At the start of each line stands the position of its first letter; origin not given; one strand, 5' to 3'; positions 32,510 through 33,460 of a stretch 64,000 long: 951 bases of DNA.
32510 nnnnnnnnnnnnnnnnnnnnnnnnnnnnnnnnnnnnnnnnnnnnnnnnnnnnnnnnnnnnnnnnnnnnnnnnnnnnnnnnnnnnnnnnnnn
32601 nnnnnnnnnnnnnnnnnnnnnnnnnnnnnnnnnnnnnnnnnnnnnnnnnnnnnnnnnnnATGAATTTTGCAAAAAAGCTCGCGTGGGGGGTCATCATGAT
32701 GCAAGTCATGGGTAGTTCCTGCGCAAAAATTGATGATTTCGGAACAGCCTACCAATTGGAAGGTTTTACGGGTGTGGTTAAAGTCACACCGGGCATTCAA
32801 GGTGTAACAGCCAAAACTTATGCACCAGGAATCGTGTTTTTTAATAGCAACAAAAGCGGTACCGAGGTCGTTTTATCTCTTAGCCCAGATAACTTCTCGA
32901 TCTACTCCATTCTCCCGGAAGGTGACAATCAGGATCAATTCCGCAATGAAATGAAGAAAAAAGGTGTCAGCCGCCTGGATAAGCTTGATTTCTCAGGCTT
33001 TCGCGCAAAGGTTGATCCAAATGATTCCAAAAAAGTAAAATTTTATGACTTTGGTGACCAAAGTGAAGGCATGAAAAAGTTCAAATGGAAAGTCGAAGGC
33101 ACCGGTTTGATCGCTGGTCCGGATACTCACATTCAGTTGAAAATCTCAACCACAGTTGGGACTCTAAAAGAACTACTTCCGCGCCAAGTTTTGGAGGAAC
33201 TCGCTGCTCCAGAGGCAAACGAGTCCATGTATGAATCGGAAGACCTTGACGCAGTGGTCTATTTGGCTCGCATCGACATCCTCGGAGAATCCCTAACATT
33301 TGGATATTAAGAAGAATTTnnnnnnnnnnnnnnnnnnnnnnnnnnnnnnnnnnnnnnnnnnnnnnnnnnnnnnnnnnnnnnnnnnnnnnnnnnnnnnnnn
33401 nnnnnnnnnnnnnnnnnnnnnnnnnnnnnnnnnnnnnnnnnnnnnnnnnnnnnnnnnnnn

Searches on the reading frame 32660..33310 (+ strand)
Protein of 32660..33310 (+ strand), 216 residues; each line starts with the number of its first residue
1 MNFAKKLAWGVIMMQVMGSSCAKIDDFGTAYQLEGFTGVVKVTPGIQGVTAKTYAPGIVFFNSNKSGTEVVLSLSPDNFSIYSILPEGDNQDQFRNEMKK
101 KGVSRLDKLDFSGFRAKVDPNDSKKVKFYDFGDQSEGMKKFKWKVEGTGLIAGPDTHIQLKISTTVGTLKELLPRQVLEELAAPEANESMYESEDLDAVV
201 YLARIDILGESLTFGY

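Call 13: find_encoding_contigs(protein=window:32660-33310:+, flank=3000, max_places=10)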
Protein window:32660-33310:+ (216 aa): no gene with exactly this product is on record in the collection.

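Call 15: find_homologous_proteins(query=window:32660-33307:+, max_evalue=0.00001)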
Query window:32660-33307:+ (216 aa): 19 proteins with E <= 0.00001 among 169 candidates.
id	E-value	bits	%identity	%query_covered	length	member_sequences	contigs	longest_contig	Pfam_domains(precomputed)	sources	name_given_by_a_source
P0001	1.4e-138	477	100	100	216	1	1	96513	-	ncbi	ncbi:MAG: hypothetical protein R2877_02775 [Bdellovibrionota bacterium]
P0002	2.1e-119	415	86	100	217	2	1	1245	-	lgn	-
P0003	3.8e-118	410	83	100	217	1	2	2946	-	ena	-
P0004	5.1e-88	312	66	99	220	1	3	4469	-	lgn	-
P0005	5.5e-85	302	74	85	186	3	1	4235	-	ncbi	-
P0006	1.9e-83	297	62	100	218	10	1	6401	-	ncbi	-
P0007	1.6e-81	291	62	100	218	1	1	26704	-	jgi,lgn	jgi:hypothetical protein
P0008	4.4e-79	283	65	94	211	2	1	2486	-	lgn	-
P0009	7.9e-79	282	74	81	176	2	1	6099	-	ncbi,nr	ncbi:MAG: hypothetical protein IT286_04210, partial [Proteobacteria bacterium]|nr:hypothetical prote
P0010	2.8e-77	277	58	100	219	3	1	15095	-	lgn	-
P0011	4.3e-76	273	61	100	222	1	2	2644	-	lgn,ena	-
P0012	2.1e-75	271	59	99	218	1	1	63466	-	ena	-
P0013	3.9e-75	270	57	99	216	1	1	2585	-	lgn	-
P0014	7.0e-75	269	59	99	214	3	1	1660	-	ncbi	-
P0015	2.2e-71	258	60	93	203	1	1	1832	-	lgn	-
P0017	2.6e-70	254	56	97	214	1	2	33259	-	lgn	-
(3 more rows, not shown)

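Call 16: find_encoding_contigs(protein=P0003, flank=10000, max_places=4)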
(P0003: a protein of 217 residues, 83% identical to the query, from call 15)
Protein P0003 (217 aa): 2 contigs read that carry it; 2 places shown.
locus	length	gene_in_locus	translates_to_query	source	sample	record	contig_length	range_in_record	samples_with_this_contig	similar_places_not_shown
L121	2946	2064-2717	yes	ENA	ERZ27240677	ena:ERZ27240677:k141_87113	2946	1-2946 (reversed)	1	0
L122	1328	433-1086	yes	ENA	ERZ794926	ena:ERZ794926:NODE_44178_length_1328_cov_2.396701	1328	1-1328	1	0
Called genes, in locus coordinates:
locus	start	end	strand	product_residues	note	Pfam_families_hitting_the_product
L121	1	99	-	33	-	?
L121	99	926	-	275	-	PF00494:SQS_PSY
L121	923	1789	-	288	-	PF00494:SQS_PSY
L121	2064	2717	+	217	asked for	-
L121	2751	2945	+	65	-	?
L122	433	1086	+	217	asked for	-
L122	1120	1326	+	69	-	?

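Call 17: find_encoding_contigs(protein=P0007, flank=10000, max_places=4)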
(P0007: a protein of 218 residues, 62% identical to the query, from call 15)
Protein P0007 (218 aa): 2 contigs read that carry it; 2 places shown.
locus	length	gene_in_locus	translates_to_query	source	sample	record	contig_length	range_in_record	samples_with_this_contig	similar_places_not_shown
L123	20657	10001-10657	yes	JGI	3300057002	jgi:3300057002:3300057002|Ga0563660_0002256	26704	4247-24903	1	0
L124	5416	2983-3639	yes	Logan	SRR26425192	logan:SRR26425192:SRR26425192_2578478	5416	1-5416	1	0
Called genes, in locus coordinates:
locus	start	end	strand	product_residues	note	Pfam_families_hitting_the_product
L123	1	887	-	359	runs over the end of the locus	PF00144:Beta-lactamase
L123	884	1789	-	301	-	PF02016:Peptidase_S66, PF17676:Peptidase_S66C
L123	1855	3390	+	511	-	PF01553:Acyltransferase, PF19277:GPAT_C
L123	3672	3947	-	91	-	PF07238:PilZ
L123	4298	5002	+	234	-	PF07238:PilZ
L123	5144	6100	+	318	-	PF00491:Arginase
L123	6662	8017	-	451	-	PF01134:GIDA (faint), PF01266:DAO (faint), PF01593:Amino_oxidase, PF03486:HI0933_like (faint), PF07992:Pyr_redox_2 (faint), PF12831:FAD_oxidored (faint), PF13450:NAD_binding_8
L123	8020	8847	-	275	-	PF00494:SQS_PSY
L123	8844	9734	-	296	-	PF00494:SQS_PSY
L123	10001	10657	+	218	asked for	-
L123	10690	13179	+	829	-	-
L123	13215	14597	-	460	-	PF08308:PEGA (weak)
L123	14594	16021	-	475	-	PF08308:PEGA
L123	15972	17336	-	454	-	PF08308:PEGA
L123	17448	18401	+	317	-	PF00482:T2SSF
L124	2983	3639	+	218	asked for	-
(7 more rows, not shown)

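Call 18: find_encoding_contigs(protein=P0012, flank=10000, max_places=4)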
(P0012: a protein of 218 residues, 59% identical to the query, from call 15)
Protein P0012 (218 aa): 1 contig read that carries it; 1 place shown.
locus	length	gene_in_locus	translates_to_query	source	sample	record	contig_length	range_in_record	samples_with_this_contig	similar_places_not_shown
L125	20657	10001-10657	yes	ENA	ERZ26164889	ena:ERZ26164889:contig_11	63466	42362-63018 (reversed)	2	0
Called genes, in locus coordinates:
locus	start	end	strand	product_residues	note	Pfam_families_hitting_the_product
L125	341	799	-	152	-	-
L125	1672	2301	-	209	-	PF02321:OEP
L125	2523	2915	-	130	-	-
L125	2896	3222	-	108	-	-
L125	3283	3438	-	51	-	-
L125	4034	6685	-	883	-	PF00027:cNMP_binding, PF03412:Peptidase_C39, PF00664:ABC_membrane, PF00005:ABC_tran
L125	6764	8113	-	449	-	PF03486:HI0933_like (weak), PF07992:Pyr_redox_2 (weak), PF00890:FAD_binding_2 (weak), PF01134:GIDA (faint), PF01266:DAO (weak), PF01593:Amino_oxidase, PF12831:FAD_oxidored, PF13450:NAD_binding_8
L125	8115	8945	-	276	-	PF00494:SQS_PSY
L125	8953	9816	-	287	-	PF00494:SQS_PSY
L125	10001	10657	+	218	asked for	-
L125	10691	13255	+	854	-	-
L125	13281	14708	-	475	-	PF08308:PEGA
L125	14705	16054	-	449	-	PF08308:PEGA (weak)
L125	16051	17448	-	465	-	PF08308:PEGA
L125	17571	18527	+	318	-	PF00482:T2SSF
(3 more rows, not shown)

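Call 20: find_encoding_contigs(protein=P0004, flank=10000, max_places=3)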
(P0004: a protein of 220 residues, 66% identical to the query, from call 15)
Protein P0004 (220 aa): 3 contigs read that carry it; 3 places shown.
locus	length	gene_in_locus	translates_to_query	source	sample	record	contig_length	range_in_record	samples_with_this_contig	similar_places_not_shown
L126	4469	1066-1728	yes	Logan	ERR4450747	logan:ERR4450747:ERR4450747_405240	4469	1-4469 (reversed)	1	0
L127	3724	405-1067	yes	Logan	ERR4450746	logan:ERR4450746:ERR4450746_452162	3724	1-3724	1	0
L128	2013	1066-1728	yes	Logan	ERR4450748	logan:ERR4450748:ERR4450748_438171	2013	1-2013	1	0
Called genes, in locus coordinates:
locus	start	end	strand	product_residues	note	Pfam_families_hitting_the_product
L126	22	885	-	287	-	PF00494:SQS_PSY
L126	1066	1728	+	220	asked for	-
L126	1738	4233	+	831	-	-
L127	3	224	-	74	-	?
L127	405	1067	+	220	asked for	-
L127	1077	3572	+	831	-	-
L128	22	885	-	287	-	PF00494:SQS_PSY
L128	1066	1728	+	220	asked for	-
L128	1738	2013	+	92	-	?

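Call 21: find_encoding_contigs(protein=P0010, flank=10000, max_places=3)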
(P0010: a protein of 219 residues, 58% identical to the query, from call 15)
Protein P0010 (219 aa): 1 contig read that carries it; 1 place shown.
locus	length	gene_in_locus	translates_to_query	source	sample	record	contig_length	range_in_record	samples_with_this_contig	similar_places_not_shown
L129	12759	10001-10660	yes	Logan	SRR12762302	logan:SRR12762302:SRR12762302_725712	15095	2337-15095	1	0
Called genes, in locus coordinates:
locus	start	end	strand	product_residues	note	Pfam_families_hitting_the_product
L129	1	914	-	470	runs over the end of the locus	PF01225:Mur_ligase, PF08245:Mur_ligase_M, PF02875:Mur_ligase_C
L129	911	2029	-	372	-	PF00144:Beta-lactamase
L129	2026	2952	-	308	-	PF02016:Peptidase_S66, PF17676:Peptidase_S66C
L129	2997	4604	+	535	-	PF01553:Acyltransferase, PF19277:GPAT_C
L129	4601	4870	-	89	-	PF07238:PilZ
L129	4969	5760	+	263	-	PF07238:PilZ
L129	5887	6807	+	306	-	PF00491:Arginase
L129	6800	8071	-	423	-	PF01593:Amino_oxidase, PF13450:NAD_binding_8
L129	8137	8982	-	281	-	PF00494:SQS_PSY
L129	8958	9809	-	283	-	PF00494:SQS_PSY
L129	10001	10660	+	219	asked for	-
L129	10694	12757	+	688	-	?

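Call 22: find_encoding_contigs(protein=P0017, flank=10000, max_places=3)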
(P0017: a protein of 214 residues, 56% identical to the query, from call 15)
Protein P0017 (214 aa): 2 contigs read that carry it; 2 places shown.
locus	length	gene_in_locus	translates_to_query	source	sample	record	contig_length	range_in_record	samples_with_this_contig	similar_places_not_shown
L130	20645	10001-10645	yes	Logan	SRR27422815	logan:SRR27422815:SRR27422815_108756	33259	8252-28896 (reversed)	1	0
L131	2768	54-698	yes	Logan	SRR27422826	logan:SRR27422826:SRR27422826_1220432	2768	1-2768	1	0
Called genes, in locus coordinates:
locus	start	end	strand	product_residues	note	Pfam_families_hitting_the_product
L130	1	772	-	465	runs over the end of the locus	PF01225:Mur_ligase, PF08245:Mur_ligase_M, PF02875:Mur_ligase_C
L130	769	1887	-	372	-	PF00144:Beta-lactamase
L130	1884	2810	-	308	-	PF02016:Peptidase_S66, PF17676:Peptidase_S66C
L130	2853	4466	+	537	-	PF01553:Acyltransferase, PF19277:GPAT_C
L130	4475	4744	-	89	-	PF07238:PilZ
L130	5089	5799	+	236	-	PF07238:PilZ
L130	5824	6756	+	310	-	PF00491:Arginase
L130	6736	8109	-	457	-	PF00996:GDI (faint), PF01946:Thi4 (weak), PF00890:FAD_binding_2 (weak), PF01266:DAO, PF01593:Amino_oxidase, PF03486:HI0933_like (weak), PF12831:FAD_oxidored (weak), PF13450:NAD_binding_8, +2 more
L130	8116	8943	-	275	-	PF00494:SQS_PSY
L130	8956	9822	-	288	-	PF00494:SQS_PSY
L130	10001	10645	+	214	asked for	-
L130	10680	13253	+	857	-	-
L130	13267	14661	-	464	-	PF08308:PEGA (faint)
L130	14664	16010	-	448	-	PF08308:PEGA (weak)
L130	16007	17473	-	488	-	PF08308:PEGA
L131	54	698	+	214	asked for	-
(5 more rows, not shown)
